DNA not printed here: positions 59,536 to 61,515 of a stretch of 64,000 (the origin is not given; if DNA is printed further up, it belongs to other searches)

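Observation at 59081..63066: Two tandem paralogous ATP-grasp ligase genes translationally coupled to ribosomal protein S4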

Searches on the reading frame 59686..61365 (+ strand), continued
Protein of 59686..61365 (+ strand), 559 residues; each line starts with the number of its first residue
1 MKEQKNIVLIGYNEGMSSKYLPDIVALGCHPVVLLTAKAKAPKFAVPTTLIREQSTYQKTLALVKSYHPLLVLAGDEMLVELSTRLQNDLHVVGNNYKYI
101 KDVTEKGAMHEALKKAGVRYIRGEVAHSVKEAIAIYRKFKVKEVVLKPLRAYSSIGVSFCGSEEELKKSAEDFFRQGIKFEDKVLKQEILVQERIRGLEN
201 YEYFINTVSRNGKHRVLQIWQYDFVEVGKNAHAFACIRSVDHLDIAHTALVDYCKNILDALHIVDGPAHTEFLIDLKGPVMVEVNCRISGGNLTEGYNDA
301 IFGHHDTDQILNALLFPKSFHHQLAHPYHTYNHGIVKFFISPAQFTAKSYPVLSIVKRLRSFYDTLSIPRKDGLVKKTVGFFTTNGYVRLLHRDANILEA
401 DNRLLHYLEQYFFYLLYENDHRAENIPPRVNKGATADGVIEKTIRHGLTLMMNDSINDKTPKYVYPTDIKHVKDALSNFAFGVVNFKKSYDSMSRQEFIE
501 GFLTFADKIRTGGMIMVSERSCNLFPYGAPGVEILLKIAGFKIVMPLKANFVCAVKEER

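Call 29: fold_search(model_id=the predicted structure, library=pdb)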
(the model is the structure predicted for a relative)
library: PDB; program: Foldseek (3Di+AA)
matches with E <= 10: 1783; with E <= 0.001: 519
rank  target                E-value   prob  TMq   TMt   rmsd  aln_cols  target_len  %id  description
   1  3vot_B                4.1e-25  1.00  0.58  0.79   4.0       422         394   17  Crystal structure of L-amino acid ligase from Bacillus licheniformis (released 2012-11-07)
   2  3vot_A                1.1e-24  1.00  0.58  0.77   4.6       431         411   17  Crystal structure of L-amino acid ligase from Bacillus licheniformis (released 2012-11-07)
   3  3wnz                  4.5e-22  1.00  0.56  0.66   5.7       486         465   15  Crystal structure of Bacillus subtilis YwfE, an L-amino acid ligase, with bound ADP-Mg-Pi (released 2014-05-14)
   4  3vmm                  7.9e-22  1.00  0.56  0.65   5.5       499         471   15  Crystal structure of BacD, an L-amino acid dipeptide ligase from Bacillus subtilis (released 2012-04-11)
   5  3wo1                  1.5e-21  1.00  0.57  0.68   5.3       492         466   14  Crystal structure of Trp332Ala mutant YwfE, an L-amino acid ligase, with bound ADP-Mg-Ala (released 2014-05-14)
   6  4dim                  1.2e-20  1.00  0.52  0.70   6.0       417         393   15  Crystal structure of phosphoribosylglycinamide synthetase from Anaerococcus prevotii (released 2012-02-29)
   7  4wd3_A                1.2e-20  1.00  0.53  0.73   5.2       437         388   15  Crystal structure of an L-amino acid ligase RizA (released 2015-09-09)
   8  9yx2_B                1.0e-18  1.00  0.48  0.55   7.7       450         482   14  Structure of the long chain acyl-CoA carboxylase complex from Mycobacterium smegmatis with ATP, bicarbonate, and propi (released 2025-11-26)
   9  9yx2_D                1.8e-18  1.00  0.47  0.54   7.4       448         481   14  Structure of the long chain acyl-CoA carboxylase complex from Mycobacterium smegmatis with ATP, bicarbonate, and propi (released 2025-11-26)
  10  7ybu_A                1.9e-18  1.00  0.41  0.35  10.7       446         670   15  Human propionyl-coenzyme A carboxylase (released 2023-07-05)
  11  8zuy_A                2.0e-18  1.00  0.48  0.41   7.8       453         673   14  Structure of M695D-hPCC (released 2025-11-19)
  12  9eb7_A                2.1e-18  1.00  0.42  0.49   9.5       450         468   16  Crystal Structure of Biotin Carboxylase from Ankistrodesmus (released 2025-11-19)
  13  8zux_A                2.3e-18  1.00  0.48  0.45   7.8       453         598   14  Structure of G668R-hPCC (released 2025-11-19)
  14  9yx2_T                2.7e-18  1.00  0.47  0.54   7.6       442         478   13  Structure of the long chain acyl-CoA carboxylase complex from Mycobacterium smegmatis with ATP, bicarbonate, and propi (released 2025-11-26)
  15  9yx2_A                4.0e-18  1.00  0.47  0.45   7.6       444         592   13  Structure of the long chain acyl-CoA carboxylase complex from Mycobacterium smegmatis with ATP, bicarbonate, and propi (released 2025-11-26)
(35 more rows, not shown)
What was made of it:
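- On ATP-grasp superfamily: All top Foldseek hits are ATP-grasp enzymes (call 29).
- On L-amino acid ligase (Lal) group: 3vot gives E 4e-25 and TMt 0.79, followed by BacD/YwfE and RizA (call 29).
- Closest known: L-amino acid ligases of the ATP-grasp superfamily. Same: The top Foldseek hits are 3vot, 3wnz/3vmm and 4wd3 (call 29).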

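Call 48: find_encoding_contigs(protein=P0003, flank=6000, max_places=3)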
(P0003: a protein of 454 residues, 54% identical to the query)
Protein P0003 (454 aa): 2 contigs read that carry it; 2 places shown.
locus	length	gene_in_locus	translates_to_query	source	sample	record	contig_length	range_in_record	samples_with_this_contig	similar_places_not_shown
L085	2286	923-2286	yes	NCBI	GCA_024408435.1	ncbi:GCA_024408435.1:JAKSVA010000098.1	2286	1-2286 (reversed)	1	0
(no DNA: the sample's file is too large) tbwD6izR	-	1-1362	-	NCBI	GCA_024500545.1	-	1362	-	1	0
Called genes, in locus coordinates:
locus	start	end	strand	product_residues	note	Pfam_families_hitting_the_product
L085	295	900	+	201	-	PF00163:Ribosomal_S4, PF01479:S4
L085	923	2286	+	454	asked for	PF02655:ATP-grasp_3 (weak), PF02786:CPSase_L_D2 (faint), PF13535:ATP-grasp_4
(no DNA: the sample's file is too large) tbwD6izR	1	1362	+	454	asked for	PF02655:ATP-grasp_3 (weak), PF02786:CPSase_L_D2 (faint), PF13535:ATP-grasp_4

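Call 49: find_encoding_contigs(protein=P0008, flank=6000, max_places=3)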
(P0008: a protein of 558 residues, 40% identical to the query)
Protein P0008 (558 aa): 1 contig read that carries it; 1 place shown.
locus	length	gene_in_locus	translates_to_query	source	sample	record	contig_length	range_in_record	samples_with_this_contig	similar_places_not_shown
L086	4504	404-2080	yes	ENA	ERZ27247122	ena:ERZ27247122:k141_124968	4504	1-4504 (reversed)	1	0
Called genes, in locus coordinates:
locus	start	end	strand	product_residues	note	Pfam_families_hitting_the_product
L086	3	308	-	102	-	?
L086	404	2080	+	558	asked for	PF01071:GARS_A, PF02655:ATP-grasp_3, PF13535:ATP-grasp_4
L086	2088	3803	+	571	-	PF01071:GARS_A (weak), PF02655:ATP-grasp_3, PF13535:ATP-grasp_4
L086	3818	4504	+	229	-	?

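Call 50: find_encoding_contigs(protein=P0007, flank=6000, max_places=3)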
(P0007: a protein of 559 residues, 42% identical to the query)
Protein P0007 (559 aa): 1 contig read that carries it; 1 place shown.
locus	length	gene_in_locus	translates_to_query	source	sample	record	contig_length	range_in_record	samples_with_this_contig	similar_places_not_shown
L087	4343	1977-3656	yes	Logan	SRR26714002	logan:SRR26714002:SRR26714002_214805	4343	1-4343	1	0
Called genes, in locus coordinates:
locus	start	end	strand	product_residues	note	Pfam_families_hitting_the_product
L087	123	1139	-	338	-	PF10974:DUF2804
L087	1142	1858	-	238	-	PF00300:His_Phos_1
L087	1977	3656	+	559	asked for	PF01071:GARS_A, PF02655:ATP-grasp_3, PF13535:ATP-grasp_4 (weak)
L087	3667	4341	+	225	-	?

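Call 52: search_protein_families(library=pfam, proteins=[L086:3818-4504:+, L087:3667-4341:+, L086:3-308:-], max_evalue=0.01)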
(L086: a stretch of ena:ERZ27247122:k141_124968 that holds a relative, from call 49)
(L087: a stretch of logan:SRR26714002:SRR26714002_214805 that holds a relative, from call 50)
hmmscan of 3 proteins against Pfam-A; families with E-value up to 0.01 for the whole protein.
L086:3818-4504:+ (229 aa): 0 families

L087:3667-4341:+ (225 aa): 3 families
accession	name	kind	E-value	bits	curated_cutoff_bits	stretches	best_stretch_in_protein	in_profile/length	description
PF01071.24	GARS_A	-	6.6e-06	26.5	27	1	118-222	3-106/194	Phosphoribosylglycinamide synthetase, ATP-grasp (A) domain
PF02655.19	ATP-grasp_3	-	0.0001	22.9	23.2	1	149-225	27-89/160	ATP-grasp domain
PF08442.15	ATP-grasp_2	-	0.0019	18.3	29.5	1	122-205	8-101/202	ATP-grasp domain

L086:3-308:- (102 aa): 16 families
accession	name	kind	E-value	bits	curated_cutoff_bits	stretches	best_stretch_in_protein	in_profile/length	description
PF13649.12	Methyltransf_25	-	3.2e-15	57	27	1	37-100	2-72/97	Methyltransferase domain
PF13847.12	Methyltransf_31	-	1.9e-14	54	27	1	34-99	5-81/145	Methyltransferase domain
PF08241.18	Methyltransf_11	-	1.1e-12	48.8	21.2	1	37-99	1-67/95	Methyltransferase domain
PF08242.18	Methyltransf_12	-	1.5e-09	38.9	30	1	37-99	1-72/98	Methyltransferase domain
PF13489.12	Methyltransf_23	-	2.7e-09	37.4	27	1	30-99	20-88/164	Methyltransferase domain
PF01728.25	FtsJ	-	4.2e-06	27.3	24.1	1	30-98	19-97/181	FtsJ-like methyltransferase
PF05401.17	NodS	-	3.3e-05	24.2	24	1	30-98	41-112/201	Nodulation protein S (NodS)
PF01209.24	Ubie_methyltran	-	8.6e-05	22.4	20.1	1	28-87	43-110/233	ubiE/COQ5 methyltransferase family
PF05175.20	MTS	-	0.0003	20.9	23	1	25-99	22-105/170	Methyltransferase small domain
PF05958.17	tRNA_U5-meth_tr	-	0.00038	20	23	1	34-76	203-245/357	tRNA (Uracil-5-)-methyltransferase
PF06325.19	PrmA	-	0.00042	20.3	22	1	29-99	158-233/296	Ribosomal protein L11 methyltransferase (PrmA)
PF08123.19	DOT1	-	0.0007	19.6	23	1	30-73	40-85/205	Histone methylation protein DOT1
PF09445.16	Methyltransf_15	-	0.0017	18.4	22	1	34-75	2-43/165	RNA cap guanine-N2 methyltransferase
PF02353.26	CMAS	-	0.0019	18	27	1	29-77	59-108/273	Mycolic acid cyclopropane synthetase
PF00891.24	Methyltransf_2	-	0.0025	17.6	22.3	1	10-83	40-119/210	O-methyltransferase domain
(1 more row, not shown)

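Call 57: search_solved_structures(query=window:59686-61362:+, max_evalue=0.01, show_alignments=1)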
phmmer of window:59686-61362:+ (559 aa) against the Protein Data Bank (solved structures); distinct sequences matched with E-value up to 0.01: 8.
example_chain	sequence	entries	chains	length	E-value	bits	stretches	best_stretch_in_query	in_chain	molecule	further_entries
30vh_A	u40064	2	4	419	1.6e-29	106.1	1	5-407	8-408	L-amino acid ligase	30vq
3vot_A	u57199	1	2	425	0.00012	24.1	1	142-295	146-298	L-amino acid ligase, BL00235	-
1ulz_A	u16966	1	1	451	0.00023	23.1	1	91-203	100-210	pyruvate carboxylase n-terminal domain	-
3wo1_A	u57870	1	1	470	0.0035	19.2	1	76-319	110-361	Alanine-anticapsin ligase BacD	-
7kbl_A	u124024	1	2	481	0.006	18.4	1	88-181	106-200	2-oxoglutarate carboxylase small subunit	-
7kct_A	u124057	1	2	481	0.006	18.4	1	88-181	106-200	2-oxoglutarate carboxylase small subunit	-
3wnz_A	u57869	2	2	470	0.0066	18.3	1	76-319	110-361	Alanine-anticapsin ligase BacD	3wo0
3vmm_A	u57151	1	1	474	0.0068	18.3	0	76-319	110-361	Alanine-anticapsin ligase BacD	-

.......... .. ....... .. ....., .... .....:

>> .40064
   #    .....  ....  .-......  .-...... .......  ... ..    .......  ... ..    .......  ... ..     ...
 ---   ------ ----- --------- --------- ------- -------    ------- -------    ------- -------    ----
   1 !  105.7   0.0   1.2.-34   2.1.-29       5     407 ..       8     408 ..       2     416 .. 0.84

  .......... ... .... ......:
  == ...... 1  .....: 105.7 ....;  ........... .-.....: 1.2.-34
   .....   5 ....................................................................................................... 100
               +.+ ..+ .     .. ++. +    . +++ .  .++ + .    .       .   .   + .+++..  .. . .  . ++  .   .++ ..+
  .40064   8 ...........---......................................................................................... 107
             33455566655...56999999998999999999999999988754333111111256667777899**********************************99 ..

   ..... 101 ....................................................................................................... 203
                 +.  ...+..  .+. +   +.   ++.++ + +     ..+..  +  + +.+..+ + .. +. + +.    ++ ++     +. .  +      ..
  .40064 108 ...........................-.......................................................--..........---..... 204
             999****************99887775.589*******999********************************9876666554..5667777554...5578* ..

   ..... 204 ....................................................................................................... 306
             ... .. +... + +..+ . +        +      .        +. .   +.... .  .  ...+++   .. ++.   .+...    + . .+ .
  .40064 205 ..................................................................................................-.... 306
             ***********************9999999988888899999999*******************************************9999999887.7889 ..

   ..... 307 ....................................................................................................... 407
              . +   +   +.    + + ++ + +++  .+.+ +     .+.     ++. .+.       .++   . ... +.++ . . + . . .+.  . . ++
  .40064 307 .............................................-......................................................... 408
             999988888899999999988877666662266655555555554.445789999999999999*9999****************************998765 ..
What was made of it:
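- The fold and the nearest sequences are those of free-amino-acid ligases (calls 29, 57).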

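Call 79: search_protein_families(library=pfam, alignment_id=A9, max_evalue=0.00001)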
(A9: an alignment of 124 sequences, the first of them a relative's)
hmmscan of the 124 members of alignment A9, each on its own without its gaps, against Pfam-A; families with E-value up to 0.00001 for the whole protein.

A. member 1, L003:2101-3486:+ (462 aa): 1 family
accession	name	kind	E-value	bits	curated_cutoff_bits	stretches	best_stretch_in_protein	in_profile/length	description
PF01554.23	MatE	-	1e-23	84.2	24.9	2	19-179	1-159/161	MatE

B. families by the number of members that match (of 124 scanned): 90 families (the first 25 are shown)
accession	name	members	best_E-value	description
PF01554.23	MatE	29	2.4e-30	MatE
PF07690.21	MFS_1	10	6.2e-58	Major Facilitator Superfamily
PF07228.17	SpoIIE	3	3.9e-52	Stage II sporulation protein E (SpoIIE)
PF00854.27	PTR2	3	1.7e-34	POT family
PF00009.33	GTP_EFTU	3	3e-34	Elongation factor Tu GTP binding domain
PF03764.24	EFG_IV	3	3.7e-32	Elongation factor G, domain IV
PF00679.30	EFG_C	3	6.3e-27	Elongation factor G C-terminus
PF13197.11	DUF4013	3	5.6e-24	Protein of unknown function (DUF4013)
PF13649.12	Methyltransf_25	3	2.4e-18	Methyltransferase domain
PF14492.12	EFG_III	3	1.3e-14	Elongation Factor G, domain III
PF13847.12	Methyltransf_31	3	9.3e-14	Methyltransferase domain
PF08241.18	Methyltransf_11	3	1.2e-12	Methyltransferase domain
PF08242.18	Methyltransf_12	3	1.3e-11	Methyltransferase domain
PF22042.2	EF-G_D2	3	6.9e-11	Elongation factor G domain 2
PF03144.31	GTP_EFTU_D2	3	6.9e-10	Elongation factor Tu domain 2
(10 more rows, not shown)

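Call 84: find_related_loci(query=A1, collection=metagenome_contigs, flank=3000)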
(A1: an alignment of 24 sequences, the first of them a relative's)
Query A1 (559 aa) in metagenome_contigs; peptide patterns used: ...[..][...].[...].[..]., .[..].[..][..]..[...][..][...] (x = any residue, [..] = any of these).
600 stretches matched a pattern (row limit reached: there are more); 218 encode a relative of the query (tblastn E <= 1e-3); the best 80 are kept; 80 distinct loci.
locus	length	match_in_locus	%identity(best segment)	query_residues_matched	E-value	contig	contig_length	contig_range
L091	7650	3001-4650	36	4-549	1e-98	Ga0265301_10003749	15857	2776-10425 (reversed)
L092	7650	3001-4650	34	6-549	1e-96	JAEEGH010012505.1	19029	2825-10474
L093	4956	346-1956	35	20-547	9e-96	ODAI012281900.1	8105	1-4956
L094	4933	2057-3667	34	20-547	4e-95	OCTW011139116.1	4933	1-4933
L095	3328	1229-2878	33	5-546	5e-94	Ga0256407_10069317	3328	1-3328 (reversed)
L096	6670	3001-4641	33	5-547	4e-92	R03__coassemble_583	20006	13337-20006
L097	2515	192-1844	35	7-547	4e-95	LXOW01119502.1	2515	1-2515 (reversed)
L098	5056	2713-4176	36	50-547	1e-91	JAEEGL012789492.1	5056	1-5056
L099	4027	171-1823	34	4-548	2e-91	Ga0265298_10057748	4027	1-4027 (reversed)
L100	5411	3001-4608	34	20-550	2e-91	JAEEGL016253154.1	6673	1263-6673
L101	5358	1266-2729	35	50-547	1e-90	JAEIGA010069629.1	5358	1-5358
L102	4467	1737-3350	33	6-543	1e-90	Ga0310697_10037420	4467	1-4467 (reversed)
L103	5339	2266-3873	33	18-546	6e-90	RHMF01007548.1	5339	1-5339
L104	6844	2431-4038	34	18-546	3e-90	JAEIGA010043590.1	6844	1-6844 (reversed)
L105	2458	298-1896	32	11-549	1e-92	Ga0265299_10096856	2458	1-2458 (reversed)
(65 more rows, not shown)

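Call 87: find_encoding_contigs(protein=P0034, flank=6000, max_places=2)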
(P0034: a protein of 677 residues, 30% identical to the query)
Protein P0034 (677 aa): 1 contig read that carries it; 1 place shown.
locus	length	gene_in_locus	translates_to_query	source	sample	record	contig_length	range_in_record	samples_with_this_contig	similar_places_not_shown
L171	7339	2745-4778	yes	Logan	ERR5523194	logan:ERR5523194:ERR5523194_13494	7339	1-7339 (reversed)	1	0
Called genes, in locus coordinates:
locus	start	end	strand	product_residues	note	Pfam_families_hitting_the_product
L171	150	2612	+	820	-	PF04348:LppC (weak), PF01094:ANF_receptor, PF13433:Peripla_BP_5 (faint), PF13458:Peripla_BP_6, PF04348:LppC, PF13458:Peripla_BP_6, PF01094:ANF_receptor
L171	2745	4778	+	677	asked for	PF01071:GARS_A (weak), PF13535:ATP-grasp_4, PF02353:CMAS, PF13489:Methyltransf_23, PF08241:Methyltransf_11, PF08242:Methyltransf_12, PF13649:Methyltransf_25, PF13847:Methyltransf_31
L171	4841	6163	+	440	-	-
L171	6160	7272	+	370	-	PF00155:Aminotran_1_2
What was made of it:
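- Tried and rejected: Context of the Lal + true-methyltransferase fusion P0034: a periplasmic amino-acid-binding protein, a protein of unknown function and an aminotransferase, which was not informative (call 87).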

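Call 88: search_protein_families(library=padloc, proteins=[window:59686-61362:+], max_evalue=0.01)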
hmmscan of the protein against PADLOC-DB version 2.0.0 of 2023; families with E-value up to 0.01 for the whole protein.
window:59686-61362:+ (559 aa): 0 families
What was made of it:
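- Tried and rejected: PADLOC: nothing (call 88).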
